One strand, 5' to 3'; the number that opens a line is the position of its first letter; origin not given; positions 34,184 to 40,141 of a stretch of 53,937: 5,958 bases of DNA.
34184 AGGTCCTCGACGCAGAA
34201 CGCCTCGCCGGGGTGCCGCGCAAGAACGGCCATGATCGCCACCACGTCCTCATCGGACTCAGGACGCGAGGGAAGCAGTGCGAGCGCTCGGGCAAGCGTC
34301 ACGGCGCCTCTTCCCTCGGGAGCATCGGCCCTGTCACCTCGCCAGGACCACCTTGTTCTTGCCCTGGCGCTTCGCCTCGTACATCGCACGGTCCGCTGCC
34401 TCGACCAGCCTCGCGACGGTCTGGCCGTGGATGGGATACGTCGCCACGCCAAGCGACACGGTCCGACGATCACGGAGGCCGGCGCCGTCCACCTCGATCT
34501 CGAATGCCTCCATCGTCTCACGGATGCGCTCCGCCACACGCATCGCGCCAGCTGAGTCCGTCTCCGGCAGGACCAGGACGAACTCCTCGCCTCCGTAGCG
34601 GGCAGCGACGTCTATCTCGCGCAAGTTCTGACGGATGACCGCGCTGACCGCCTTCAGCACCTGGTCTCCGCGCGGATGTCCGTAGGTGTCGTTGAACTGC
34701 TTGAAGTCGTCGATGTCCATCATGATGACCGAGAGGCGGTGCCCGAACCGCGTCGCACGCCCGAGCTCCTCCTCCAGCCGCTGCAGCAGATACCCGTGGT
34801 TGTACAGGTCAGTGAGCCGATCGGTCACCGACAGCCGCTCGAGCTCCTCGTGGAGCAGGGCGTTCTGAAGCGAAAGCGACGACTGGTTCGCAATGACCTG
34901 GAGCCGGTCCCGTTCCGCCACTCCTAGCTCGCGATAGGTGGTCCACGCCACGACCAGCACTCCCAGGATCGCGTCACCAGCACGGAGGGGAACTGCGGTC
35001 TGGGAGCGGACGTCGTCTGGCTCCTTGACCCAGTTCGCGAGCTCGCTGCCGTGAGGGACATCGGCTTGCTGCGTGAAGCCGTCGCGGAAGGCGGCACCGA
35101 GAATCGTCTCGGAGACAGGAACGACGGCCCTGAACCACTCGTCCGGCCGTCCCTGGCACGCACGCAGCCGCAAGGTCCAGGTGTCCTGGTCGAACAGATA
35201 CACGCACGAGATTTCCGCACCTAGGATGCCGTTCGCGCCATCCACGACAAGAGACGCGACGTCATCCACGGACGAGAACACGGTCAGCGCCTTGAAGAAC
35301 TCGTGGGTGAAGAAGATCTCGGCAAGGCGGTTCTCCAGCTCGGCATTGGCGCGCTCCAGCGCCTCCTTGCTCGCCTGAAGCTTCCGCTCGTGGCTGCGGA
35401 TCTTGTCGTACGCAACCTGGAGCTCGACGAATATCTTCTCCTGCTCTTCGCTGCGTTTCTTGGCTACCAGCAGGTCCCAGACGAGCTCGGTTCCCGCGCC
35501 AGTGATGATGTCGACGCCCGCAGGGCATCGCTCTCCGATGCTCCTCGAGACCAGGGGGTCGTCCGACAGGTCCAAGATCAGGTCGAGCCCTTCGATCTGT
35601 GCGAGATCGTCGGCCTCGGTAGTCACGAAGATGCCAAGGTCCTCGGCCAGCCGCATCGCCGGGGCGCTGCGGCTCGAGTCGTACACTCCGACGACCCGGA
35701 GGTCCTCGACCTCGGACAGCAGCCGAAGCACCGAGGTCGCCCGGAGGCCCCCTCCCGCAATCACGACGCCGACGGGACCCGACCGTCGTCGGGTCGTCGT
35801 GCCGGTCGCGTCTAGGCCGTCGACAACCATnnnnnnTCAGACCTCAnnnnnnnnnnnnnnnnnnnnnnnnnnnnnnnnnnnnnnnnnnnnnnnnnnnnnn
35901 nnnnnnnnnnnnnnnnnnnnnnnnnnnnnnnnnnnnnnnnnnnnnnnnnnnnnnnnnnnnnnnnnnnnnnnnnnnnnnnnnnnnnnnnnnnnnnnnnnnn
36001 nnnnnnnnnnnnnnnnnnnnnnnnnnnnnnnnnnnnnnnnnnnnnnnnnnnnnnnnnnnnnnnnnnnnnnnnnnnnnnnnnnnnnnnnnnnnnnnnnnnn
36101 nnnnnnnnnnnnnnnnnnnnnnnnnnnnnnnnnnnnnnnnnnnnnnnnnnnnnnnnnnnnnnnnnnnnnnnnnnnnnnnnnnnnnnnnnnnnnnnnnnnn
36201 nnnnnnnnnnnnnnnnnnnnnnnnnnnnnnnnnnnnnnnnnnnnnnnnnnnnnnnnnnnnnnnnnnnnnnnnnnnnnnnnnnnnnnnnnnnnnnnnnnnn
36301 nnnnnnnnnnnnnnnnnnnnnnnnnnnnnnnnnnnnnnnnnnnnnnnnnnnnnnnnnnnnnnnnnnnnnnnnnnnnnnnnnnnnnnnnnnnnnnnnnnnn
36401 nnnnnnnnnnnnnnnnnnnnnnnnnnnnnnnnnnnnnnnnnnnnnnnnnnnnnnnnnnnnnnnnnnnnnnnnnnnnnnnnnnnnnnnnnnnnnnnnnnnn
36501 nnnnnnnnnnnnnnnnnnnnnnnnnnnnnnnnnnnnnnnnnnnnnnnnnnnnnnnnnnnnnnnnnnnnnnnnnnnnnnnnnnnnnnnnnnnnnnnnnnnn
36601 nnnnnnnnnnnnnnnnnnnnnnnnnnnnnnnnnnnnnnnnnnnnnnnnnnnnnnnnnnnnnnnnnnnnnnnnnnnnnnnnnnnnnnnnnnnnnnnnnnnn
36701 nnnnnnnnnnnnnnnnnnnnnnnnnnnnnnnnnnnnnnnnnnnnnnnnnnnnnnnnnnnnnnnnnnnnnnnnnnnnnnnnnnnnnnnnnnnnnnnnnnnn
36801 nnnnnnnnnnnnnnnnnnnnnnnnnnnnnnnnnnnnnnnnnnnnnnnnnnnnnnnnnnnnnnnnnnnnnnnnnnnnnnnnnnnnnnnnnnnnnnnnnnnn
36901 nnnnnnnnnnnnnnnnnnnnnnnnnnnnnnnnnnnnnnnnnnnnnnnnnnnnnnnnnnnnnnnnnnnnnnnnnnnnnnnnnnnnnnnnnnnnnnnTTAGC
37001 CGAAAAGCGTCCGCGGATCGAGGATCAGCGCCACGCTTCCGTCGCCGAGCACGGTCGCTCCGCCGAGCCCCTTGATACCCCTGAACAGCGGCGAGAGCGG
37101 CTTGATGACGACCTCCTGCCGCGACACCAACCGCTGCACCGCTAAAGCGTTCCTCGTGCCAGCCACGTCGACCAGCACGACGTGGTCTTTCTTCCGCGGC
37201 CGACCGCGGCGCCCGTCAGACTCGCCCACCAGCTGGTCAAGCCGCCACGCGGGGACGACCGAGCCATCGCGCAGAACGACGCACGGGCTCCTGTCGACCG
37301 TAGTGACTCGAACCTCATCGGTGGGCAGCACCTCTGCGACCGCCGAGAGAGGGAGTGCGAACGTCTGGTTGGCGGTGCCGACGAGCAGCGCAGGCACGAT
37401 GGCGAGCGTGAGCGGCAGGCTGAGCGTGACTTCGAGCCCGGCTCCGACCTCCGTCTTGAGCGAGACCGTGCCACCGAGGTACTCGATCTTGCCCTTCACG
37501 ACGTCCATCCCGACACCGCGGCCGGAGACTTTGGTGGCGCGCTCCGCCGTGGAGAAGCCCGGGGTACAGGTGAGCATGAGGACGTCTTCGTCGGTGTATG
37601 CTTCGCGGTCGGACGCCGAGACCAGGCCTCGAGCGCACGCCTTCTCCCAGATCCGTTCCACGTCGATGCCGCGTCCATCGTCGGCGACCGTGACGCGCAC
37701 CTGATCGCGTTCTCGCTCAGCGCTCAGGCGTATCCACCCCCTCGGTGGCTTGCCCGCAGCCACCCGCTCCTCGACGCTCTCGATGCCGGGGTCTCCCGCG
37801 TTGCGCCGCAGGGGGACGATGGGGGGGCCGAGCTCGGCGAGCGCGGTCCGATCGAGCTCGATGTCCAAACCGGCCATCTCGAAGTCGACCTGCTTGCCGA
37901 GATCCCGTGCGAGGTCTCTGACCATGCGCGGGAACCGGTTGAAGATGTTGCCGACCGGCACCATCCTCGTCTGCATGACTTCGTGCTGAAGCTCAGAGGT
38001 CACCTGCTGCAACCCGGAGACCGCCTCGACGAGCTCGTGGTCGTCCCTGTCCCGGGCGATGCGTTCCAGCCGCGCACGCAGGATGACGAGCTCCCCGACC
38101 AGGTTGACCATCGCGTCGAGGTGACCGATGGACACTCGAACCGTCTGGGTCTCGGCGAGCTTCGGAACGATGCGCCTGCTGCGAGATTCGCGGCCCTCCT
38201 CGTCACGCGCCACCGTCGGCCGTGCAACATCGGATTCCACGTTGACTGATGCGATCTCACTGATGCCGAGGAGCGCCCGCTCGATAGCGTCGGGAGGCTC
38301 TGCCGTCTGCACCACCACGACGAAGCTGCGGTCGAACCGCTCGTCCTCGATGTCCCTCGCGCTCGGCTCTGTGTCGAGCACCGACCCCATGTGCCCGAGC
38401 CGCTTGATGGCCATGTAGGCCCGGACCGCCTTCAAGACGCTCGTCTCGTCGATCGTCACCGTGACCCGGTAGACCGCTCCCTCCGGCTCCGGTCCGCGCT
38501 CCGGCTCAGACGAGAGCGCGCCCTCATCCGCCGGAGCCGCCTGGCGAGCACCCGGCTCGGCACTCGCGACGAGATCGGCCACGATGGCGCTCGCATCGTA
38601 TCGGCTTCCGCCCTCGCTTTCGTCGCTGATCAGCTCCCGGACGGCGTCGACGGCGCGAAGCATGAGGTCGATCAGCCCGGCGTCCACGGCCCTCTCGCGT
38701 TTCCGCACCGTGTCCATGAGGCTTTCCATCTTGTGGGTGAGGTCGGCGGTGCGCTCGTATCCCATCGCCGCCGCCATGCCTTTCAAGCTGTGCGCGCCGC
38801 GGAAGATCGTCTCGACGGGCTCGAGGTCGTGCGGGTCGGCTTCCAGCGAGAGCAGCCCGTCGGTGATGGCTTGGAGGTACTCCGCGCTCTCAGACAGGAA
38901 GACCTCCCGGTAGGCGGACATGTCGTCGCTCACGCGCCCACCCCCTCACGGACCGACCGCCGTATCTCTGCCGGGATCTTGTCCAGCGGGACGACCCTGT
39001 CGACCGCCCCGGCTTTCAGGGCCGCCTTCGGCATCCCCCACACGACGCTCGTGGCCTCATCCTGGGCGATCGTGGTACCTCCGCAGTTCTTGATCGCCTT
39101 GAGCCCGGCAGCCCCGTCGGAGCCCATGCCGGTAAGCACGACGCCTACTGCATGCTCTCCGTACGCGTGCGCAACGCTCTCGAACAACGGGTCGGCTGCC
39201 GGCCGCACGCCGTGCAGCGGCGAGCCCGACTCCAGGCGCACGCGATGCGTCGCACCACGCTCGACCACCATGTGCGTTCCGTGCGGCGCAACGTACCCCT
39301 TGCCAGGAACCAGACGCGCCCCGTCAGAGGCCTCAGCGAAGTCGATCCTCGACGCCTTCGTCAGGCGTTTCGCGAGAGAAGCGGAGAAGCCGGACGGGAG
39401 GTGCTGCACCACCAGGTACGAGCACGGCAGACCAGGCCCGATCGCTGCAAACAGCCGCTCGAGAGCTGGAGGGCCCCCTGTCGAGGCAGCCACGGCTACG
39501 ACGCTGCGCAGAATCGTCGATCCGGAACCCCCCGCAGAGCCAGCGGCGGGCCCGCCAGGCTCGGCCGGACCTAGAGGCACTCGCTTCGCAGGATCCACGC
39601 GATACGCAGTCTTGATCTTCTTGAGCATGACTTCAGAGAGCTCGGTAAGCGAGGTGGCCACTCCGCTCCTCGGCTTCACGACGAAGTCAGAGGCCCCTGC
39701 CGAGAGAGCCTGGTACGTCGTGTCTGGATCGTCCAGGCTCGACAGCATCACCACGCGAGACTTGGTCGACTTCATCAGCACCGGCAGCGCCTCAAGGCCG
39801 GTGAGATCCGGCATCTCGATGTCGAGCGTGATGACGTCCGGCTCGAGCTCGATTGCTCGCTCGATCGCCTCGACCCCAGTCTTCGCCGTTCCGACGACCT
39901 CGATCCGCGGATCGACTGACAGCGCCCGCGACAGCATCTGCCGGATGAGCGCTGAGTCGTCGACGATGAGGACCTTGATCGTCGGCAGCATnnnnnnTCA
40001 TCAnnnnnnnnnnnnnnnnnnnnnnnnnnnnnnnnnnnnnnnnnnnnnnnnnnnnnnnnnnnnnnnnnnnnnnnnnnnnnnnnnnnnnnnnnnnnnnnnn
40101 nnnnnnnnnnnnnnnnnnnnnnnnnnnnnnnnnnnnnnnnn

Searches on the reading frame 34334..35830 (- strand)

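Call 76: search_protein_families(library=pfam, proteins=[window:34334-35830:-], max_evalue=0.00001)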
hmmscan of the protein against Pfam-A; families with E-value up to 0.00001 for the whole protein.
window:34334-35830:- (498 aa): 4 families
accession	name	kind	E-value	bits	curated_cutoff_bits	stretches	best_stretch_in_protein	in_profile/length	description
PF00990.26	GGDEF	-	1.3e-52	178.2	23.8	1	335-493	2-161/161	Diguanylate cyclase, GGDEF domain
PF13185.12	GAF_2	-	1.4e-09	38.7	28.6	1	187-320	3-134/136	GAF domain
PF13492.12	GAF_3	-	7.6e-07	30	27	1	187-323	1-129/129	GAF domain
PF01590.32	GAF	-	9.8e-07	29.8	22.4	1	189-320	3-132/133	GAF domain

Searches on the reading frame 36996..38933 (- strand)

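Call 47: search_protein_families(library=pfam, proteins=[window:36996-38933:-], max_evalue=0.00001)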
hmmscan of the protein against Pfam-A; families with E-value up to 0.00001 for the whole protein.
window:36996-38933:- (645 aa): 5 families
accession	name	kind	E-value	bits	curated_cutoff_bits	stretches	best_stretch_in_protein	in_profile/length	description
PF07194.16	P2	-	3.7e-24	85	23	1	154-233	1-80/81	P2 response regulator binding domain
PF01584.24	CheW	-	3e-19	69.5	23.5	1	515-644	2-134/138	CheW-like domain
PF01627.28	Hpt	-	1.2e-16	61.2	24.6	1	8-100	2-83/84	Hpt domain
PF02895.20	H-kinase_dim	-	3.9e-15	56.5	23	1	263-322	2-68/68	Signal transducing histidine kinase, homodimeric domain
PF02518.31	HATPase_c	-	9e-14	52.3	26.4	1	393-509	21-110/111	Histidine kinase-, DNA gyrase B-, and HSP90-like ATPase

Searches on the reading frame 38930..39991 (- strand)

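Call 47: search_protein_families(library=pfam, proteins=[window:38930-39991:-], max_evalue=0.00001)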
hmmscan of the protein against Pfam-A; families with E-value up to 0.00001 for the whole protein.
window:38930-39991:- (353 aa): 2 families
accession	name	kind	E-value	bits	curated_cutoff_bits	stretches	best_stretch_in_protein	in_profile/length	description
PF01339.22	CheB_methylest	-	2e-64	216.9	24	1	165-343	1-174/174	CheB methylesterase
PF00072.30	Response_reg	-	2.6e-22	79.5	30.2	1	7-107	1-100/111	Response regulator receiver domain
